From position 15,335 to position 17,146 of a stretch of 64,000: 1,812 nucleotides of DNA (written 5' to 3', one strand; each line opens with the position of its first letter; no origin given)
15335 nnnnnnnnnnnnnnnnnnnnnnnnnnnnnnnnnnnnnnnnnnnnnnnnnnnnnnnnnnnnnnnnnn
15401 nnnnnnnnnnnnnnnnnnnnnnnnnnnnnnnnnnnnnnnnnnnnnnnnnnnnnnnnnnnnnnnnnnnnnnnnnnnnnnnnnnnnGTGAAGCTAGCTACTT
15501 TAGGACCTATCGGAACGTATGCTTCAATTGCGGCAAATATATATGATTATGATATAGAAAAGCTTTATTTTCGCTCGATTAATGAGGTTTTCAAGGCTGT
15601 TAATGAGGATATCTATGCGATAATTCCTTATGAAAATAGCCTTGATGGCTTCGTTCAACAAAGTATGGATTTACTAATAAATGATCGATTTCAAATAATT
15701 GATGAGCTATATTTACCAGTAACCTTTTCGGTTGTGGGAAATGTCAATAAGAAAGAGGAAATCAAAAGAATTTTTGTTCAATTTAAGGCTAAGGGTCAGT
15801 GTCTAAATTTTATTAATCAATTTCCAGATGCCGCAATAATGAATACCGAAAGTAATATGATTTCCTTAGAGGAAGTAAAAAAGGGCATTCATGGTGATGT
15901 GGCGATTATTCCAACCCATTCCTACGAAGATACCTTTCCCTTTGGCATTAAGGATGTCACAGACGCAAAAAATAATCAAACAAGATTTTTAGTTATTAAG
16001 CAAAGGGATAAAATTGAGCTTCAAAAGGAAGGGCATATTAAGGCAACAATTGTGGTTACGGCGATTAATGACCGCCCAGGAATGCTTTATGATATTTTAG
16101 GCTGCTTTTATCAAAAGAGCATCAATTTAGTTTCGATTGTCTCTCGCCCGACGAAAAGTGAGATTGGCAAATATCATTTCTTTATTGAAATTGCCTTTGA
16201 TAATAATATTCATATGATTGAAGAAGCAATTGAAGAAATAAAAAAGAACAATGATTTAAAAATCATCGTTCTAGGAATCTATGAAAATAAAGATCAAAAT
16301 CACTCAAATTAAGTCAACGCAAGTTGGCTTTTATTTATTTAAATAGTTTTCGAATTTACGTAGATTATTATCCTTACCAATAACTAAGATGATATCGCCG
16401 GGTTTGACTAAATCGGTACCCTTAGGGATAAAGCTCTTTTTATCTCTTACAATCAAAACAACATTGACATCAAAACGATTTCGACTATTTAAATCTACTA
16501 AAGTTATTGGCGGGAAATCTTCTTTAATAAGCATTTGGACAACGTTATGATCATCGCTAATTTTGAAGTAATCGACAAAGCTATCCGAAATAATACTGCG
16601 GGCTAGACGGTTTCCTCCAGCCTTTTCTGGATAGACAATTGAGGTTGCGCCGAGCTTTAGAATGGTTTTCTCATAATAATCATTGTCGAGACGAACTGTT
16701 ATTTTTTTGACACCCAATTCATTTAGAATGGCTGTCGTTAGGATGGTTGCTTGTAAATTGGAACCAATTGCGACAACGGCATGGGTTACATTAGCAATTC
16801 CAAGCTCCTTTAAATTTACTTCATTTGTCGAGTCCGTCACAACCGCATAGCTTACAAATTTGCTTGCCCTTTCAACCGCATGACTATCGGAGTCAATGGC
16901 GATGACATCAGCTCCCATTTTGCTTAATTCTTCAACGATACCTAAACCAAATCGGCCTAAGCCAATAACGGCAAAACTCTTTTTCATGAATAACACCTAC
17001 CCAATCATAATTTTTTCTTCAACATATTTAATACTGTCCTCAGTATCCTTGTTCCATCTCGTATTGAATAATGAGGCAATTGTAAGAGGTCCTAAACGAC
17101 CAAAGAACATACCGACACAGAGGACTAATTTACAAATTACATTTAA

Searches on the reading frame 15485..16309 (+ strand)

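Call 62: search_protein_families(library=pfam, proteins=[window:15485-16309:+], max_evalue=0.00001)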
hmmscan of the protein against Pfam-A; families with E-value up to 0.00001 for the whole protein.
window:15485-16309:+ (275 aa): 2 families
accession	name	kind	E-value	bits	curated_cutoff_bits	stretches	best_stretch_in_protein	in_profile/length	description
PF00800.23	PDT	-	6.1e-35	121.1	25.2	1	4-175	2-180/181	Prephenate dehydratase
PF01842.31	ACT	-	1.5e-08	34.6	27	1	189-252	3-64/66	ACT domain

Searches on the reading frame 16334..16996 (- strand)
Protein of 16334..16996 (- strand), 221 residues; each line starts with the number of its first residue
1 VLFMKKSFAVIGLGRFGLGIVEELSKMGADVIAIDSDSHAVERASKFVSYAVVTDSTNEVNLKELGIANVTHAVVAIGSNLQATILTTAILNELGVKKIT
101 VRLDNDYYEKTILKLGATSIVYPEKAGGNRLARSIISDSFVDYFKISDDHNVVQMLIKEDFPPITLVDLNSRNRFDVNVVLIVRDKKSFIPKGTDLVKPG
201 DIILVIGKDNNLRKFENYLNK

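Call 62: search_protein_families(library=pfam, proteins=[window:16334-16996:-], max_evalue=0.00001)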
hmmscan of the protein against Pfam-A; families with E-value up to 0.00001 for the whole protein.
window:16334-16996:- (221 aa): 2 families
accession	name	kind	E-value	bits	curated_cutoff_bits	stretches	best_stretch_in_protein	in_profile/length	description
PF02254.24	TrkA_N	-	1.8e-23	83.5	23.8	1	8-123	1-116/116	TrkA-N domain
PF02080.26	TrkA_C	-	2.9e-13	49.9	27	1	165-219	16-70/71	TrkA-C domain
